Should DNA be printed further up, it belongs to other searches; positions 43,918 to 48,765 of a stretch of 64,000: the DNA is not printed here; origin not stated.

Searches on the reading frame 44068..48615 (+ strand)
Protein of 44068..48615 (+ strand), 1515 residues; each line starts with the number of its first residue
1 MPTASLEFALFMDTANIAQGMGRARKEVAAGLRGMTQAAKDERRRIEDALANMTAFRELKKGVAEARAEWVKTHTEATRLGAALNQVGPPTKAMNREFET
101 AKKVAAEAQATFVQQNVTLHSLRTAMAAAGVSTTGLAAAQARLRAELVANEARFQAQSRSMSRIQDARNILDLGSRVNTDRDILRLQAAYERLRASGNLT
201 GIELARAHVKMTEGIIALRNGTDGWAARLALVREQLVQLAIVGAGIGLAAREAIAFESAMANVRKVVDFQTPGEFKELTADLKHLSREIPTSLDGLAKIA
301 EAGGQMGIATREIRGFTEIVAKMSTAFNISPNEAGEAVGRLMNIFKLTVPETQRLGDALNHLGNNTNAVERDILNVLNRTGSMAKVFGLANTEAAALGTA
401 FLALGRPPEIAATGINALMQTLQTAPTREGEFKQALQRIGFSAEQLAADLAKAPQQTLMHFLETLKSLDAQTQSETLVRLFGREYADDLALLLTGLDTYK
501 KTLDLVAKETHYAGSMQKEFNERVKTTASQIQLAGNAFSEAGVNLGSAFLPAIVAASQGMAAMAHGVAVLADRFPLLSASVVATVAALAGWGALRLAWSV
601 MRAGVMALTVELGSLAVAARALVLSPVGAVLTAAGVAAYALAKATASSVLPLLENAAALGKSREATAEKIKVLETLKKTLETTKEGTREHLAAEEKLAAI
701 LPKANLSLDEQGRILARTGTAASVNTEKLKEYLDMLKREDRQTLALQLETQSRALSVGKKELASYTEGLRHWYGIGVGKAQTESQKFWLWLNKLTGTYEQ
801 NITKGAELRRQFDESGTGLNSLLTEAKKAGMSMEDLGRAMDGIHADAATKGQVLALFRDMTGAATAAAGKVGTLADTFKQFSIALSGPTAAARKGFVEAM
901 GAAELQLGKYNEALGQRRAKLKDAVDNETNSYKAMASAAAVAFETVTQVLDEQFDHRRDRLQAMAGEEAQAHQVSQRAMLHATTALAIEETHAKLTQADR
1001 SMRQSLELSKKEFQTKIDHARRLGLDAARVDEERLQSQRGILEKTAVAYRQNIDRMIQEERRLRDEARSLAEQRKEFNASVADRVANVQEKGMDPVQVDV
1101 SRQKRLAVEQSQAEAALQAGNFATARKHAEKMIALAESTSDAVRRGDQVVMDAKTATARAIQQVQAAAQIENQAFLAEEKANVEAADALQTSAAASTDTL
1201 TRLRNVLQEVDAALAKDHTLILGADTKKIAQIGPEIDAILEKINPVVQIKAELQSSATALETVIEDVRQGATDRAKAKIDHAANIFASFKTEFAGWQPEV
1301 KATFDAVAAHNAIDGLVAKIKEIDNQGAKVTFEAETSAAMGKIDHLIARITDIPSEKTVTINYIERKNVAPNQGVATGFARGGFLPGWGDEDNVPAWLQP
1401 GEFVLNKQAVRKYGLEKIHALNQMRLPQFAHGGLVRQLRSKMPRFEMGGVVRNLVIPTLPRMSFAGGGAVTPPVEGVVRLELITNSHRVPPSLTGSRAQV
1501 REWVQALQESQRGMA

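Call 47: search_protein_families(library=phrogs, proteins=[window:44068-48615:+], max_evalue=0.00001)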
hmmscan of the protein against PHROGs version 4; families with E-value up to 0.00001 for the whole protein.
window:44068-48615:+ (1515 aa): 22 families
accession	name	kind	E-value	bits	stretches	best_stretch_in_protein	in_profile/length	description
phrog_28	-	tail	9.4e-89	300.4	2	161-643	191-675/1228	tail length tape measure protein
phrog_13339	-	tail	1.6e-40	139.4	1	206-646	40-494/2156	tail length tape measure protein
phrog_35707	-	tail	9.5e-36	124.7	1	248-562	80-395/755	tail length tape measure protein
phrog_30543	-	tail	3.9e-35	122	1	215-638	32-465/1167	tail length tape measure protein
phrog_14441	-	tail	2.7e-34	120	1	230-416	56-240/241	tail length tape measure protein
phrog_17594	-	tail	1e-29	103.8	1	252-626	177-554/1582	tail length tape measure protein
phrog_1272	-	tail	1.3e-28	100.4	1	63-642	58-666/1606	tail length tape measure protein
phrog_1293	-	tail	1.2e-27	97.3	1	58-660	26-609/1424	tail length tape measure protein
phrog_3336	-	tail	8.2e-23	81.9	1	226-642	65-356/1051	tail length tape measure protein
phrog_1533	-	tail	1.1e-22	80.5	1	57-698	75-726/1688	tail length tape measure protein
phrog_23108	-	tail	5.9e-22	78.1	1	256-550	452-752/1552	tail length tape measure protein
phrog_17727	-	tail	2.9e-19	70.4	1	411-639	16-229/443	tail length tape measure protein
phrog_4704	-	tail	4.8e-19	69.5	1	242-577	208-535/625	tail length tape measure protein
phrog_167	-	tail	1.9e-18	66.7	1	46-592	122-571/1555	tail length tape measure protein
phrog_17321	-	unknown function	2e-18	66.2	1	237-436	75-283/1484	-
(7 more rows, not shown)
